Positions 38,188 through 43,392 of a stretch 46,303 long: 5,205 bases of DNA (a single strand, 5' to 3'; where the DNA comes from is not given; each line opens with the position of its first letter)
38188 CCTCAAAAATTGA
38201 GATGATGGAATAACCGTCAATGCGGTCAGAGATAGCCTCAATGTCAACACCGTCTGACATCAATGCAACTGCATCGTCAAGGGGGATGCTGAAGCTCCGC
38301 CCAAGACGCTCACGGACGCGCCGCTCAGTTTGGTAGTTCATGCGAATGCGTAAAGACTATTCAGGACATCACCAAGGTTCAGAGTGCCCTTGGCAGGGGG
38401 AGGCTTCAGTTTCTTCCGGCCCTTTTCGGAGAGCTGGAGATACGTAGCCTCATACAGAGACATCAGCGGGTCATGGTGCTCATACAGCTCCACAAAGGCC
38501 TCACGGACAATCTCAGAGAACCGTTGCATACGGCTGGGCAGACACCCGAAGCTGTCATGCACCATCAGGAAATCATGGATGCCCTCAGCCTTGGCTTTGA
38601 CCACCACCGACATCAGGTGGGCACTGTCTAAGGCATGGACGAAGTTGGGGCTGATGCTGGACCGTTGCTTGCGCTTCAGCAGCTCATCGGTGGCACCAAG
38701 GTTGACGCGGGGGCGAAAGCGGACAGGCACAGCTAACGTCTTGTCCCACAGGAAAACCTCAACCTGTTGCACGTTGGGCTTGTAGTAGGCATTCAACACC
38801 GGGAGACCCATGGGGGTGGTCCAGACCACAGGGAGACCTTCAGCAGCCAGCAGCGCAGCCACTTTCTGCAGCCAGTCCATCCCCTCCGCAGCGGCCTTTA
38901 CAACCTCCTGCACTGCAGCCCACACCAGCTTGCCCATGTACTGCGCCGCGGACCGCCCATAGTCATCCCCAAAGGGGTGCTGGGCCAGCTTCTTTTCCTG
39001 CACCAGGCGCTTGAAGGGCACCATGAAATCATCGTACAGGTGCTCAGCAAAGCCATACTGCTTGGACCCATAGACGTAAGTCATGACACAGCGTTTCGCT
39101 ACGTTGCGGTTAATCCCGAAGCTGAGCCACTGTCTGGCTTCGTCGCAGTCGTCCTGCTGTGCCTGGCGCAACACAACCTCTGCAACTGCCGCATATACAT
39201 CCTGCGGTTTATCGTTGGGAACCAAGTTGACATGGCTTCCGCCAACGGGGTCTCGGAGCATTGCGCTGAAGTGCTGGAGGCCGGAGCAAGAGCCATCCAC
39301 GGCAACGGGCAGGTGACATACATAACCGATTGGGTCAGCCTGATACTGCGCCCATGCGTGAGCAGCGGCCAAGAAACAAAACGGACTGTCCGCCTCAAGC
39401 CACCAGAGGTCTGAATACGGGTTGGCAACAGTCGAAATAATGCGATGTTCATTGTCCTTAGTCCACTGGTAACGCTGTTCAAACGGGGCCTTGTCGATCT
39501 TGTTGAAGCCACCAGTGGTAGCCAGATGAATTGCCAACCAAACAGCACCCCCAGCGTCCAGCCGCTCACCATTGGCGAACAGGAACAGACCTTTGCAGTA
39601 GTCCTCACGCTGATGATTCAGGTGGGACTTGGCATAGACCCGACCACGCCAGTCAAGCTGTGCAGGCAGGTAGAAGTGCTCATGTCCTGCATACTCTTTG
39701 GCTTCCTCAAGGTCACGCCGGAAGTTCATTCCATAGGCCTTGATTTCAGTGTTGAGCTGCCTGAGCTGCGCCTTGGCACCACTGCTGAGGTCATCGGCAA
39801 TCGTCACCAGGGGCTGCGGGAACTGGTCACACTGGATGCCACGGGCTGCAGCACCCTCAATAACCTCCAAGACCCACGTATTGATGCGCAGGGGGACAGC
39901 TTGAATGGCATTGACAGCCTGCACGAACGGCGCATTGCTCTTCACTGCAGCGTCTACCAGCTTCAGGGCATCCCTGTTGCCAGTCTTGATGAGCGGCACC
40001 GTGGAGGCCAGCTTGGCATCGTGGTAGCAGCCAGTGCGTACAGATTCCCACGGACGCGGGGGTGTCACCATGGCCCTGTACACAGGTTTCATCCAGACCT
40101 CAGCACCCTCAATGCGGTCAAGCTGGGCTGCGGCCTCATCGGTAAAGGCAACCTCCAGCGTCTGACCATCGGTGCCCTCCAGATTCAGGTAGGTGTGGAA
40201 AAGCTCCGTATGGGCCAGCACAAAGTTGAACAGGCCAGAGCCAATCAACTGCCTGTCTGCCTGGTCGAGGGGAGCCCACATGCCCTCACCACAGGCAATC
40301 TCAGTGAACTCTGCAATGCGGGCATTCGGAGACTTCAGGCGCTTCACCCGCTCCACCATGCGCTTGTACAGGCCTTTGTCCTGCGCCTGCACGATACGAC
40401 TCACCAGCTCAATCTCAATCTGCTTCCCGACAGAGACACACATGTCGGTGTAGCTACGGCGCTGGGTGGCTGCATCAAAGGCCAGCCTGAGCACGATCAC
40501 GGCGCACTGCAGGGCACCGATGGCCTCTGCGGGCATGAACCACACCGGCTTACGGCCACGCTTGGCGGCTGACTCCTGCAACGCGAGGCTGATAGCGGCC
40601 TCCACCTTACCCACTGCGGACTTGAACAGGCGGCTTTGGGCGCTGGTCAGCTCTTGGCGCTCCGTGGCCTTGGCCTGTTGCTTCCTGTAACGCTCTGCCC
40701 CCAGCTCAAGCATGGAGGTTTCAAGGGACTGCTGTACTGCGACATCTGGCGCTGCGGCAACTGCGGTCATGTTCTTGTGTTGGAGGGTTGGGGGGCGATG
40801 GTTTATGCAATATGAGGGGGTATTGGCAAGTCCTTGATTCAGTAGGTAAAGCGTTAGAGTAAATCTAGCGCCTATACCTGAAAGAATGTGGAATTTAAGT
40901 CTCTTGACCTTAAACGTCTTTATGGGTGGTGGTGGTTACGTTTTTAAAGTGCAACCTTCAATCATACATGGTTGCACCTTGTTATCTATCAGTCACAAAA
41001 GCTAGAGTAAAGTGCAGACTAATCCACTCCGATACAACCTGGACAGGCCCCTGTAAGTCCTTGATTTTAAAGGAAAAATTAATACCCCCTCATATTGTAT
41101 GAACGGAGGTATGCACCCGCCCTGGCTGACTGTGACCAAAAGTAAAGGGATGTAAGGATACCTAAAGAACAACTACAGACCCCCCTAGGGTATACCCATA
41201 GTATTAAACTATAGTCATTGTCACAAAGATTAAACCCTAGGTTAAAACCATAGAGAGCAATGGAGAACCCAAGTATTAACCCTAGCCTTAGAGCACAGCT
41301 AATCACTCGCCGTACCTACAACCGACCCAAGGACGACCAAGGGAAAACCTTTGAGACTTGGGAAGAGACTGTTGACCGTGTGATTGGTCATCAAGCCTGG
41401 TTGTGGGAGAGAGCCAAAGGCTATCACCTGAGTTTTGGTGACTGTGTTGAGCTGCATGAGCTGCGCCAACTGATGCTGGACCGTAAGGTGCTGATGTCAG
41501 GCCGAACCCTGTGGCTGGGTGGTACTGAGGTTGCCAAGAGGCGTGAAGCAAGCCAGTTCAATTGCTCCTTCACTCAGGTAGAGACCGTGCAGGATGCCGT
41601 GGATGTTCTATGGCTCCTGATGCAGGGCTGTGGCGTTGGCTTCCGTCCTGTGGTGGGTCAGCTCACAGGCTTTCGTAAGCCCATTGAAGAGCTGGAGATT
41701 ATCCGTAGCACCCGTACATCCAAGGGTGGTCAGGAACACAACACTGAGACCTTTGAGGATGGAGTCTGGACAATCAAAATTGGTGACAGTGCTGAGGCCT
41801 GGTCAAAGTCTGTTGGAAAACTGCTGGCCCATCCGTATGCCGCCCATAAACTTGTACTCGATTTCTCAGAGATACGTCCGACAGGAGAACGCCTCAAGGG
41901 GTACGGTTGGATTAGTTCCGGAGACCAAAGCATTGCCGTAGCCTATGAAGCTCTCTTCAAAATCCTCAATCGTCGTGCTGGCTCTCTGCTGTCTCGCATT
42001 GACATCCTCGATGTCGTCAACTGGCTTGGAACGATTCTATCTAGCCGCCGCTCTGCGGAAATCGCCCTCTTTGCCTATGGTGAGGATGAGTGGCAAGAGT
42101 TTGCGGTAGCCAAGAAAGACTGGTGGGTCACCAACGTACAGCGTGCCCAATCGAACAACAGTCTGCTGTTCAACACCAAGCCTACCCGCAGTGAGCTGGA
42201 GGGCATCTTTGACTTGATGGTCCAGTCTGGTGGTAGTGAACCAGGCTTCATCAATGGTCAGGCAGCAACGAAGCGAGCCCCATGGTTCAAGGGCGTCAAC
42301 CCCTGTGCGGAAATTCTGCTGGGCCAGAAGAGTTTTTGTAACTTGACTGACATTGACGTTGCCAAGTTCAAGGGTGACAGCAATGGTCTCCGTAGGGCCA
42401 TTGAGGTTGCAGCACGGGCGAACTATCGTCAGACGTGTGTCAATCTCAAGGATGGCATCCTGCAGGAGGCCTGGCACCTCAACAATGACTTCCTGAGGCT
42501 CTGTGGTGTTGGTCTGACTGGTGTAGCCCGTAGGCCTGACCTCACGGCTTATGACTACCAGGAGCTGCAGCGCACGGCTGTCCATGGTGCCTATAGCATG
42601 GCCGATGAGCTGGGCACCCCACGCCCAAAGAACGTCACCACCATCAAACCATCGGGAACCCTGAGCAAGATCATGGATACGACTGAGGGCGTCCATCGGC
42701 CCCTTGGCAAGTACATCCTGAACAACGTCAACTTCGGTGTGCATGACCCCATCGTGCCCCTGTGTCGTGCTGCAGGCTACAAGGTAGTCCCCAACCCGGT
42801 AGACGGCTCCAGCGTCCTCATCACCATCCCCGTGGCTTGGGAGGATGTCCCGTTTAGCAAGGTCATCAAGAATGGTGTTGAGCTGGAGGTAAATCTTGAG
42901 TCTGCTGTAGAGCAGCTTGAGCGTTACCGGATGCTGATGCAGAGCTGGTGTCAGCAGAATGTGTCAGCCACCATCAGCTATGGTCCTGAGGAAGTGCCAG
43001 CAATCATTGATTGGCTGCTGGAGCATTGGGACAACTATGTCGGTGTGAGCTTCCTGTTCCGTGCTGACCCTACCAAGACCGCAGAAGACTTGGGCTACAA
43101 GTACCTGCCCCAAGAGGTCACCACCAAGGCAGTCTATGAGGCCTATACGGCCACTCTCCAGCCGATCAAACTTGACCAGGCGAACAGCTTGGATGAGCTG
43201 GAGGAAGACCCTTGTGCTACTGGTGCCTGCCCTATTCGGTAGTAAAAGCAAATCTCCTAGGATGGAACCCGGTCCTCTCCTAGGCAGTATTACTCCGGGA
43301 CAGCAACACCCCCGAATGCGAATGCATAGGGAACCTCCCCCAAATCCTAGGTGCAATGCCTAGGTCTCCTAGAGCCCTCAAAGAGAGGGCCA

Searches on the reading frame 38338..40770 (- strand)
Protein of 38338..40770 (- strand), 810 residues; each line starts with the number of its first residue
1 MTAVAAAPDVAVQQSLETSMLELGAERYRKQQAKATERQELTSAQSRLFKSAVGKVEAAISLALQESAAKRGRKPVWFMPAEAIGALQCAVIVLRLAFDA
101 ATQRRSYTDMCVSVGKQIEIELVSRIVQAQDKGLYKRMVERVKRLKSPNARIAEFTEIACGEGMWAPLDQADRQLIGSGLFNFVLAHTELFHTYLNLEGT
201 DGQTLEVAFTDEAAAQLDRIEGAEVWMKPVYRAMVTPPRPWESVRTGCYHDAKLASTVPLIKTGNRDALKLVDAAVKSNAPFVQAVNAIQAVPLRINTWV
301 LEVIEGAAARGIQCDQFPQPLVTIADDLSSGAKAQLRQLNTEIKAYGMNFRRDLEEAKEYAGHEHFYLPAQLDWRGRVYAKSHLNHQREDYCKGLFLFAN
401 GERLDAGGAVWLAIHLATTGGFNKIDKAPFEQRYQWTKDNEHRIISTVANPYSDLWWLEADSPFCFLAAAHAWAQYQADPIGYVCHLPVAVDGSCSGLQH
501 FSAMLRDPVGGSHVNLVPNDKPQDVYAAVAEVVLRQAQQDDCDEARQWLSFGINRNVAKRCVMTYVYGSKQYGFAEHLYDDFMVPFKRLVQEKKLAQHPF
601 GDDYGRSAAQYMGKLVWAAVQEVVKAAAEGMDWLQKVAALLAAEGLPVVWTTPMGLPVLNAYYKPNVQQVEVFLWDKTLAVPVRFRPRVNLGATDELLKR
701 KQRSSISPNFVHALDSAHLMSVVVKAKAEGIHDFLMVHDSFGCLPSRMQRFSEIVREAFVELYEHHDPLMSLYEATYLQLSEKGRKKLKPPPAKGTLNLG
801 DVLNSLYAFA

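Call 8: search_dna_similar(query=window:38338-40770:-, collection=phages, mode=protein, max_rows=25)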
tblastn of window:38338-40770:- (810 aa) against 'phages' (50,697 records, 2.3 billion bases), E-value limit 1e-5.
Records with a match: 2756; places in all: 2790; records where one place covers at least 80% of the query: 2099.
Best place of each record, by identity: <60% 2756.
By first word of the organism name: Klebsiella 702; Escherichia 364; Pseudomonas 331; Acinetobacter 169; Vibrio 133; Salmonella 113; Yersinia 92; Pectobacterium 84; Ralstonia 55; Xanthomonas 54; and 76 more.
By host as written in the record: - 387; Klebsiella pneumoniae 377; Escherichia coli 123; Acinetobacter baumannii 61; Pseudomonas putida KT2440 and Paw85 53; Pseudomonas aeruginosa 44; Yersinia pestis 38; Pectobacterium atrosepticum DSM18077 33; and 705 more.
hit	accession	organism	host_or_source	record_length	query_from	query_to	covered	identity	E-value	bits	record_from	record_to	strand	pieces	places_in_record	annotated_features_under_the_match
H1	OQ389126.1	Ralstonia phage BOESR1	Ralstonia pseudosolanacearum (NCPPB ...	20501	13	810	99%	36.9%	5e-126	422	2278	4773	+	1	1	RNA polymerase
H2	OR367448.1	Ralstonia phage BOESR1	Ralstonia pseudosolanacearum (NCPPB ...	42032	13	810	99%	36.9%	5e-126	422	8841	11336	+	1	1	RNA polymerase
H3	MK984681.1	Bordetella phage vB_BbrP_BB8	Bordetella bronchiseptica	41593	13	809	98%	36.0%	8e-125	419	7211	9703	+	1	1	RNA polymerase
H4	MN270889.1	Ralstonia phage P-PSG-11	Ralstonia solanacearum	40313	13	810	99%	35.8%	8e-126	422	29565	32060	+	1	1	RNA polymerase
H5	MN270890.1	Ralstonia phage P-PSG-11-1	Ralstonia solanacearum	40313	13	810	99%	35.8%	8e-126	422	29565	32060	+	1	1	RNA polymerase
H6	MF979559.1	Ralstonia phage DU_RP_I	Ralstonia solanacearum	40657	13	810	99%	35.4%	4e-124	417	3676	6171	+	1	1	RNA polymerase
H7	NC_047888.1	Ralstonia phage DU_RP_I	Ralstonia solanacearum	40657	13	810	99%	35.4%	4e-124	417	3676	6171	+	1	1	RNA polymerase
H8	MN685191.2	Ralstonia phage vRsoP-WR2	environmental water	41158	13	810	99%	35.4%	2e-123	415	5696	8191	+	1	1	DNA-directed RNA polymerase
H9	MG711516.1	Ralstonia phage RsoP1EGY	Ralstonia solanacearum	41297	13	810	99%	35.4%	2e-123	415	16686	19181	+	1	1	DNA-dependent RNA polymerase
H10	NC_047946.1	Ralstonia phage RsoP1EGY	Ralstonia solanacearum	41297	13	810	99%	35.4%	2e-123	415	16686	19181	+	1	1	RNA polymerase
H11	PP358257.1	Ralstonia phage PY065YO380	Ralstonia solanacearum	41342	13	810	99%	35.4%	2e-123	415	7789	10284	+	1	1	T7 RNA polymerase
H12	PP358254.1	Ralstonia phage PY04L1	Ralstonia solanacearum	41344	13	810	99%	35.3%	1e-122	412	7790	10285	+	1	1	T7 RNA polymerase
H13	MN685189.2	Ralstonia phage vRsoP-WF2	environmental water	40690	13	810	99%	35.2%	2e-123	415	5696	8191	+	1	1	DNA-directed RNA polymerase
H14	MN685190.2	Ralstonia phage vRsoP-WM2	environmental water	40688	13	810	99%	35.1%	1e-122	412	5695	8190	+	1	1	DNA-directed RNA polymerase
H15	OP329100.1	Pseudomonas phage LUZ100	Pseudomonas aeruginosa PaLo41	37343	13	810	99%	34.4%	2e-113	386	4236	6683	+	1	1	DNA-directed RNA polymerase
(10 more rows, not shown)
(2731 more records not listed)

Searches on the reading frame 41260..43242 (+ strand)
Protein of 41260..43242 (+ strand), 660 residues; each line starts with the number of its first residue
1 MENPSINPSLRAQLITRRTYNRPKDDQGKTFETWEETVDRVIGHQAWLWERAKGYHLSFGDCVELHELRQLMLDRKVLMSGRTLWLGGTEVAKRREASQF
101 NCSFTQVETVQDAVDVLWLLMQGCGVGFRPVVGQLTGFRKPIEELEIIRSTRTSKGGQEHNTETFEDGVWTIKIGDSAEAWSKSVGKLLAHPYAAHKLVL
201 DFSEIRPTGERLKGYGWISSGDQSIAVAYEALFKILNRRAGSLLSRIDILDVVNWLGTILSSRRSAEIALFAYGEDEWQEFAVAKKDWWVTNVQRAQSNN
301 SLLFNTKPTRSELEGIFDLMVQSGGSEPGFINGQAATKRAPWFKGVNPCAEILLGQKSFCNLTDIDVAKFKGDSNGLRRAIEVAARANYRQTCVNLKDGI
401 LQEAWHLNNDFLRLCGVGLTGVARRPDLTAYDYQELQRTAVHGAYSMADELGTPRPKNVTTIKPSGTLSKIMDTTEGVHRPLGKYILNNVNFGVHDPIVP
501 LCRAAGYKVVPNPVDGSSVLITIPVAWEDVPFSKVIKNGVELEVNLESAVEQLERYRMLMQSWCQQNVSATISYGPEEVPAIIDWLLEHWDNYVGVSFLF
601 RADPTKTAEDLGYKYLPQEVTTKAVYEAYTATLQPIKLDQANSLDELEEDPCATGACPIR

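Call 11: search_protein_families(library=phrogs, proteins=[window:41260-43242:+], max_evalue=0.001)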
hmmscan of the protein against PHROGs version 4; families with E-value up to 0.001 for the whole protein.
window:41260-43242:+ (660 aa): 1 family
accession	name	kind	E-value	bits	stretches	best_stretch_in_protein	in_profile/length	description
phrog_367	-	DNA, RNA and nucleotide metabolism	1.9e-168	562.8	1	5-660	28-697/701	ribonucleotide reductase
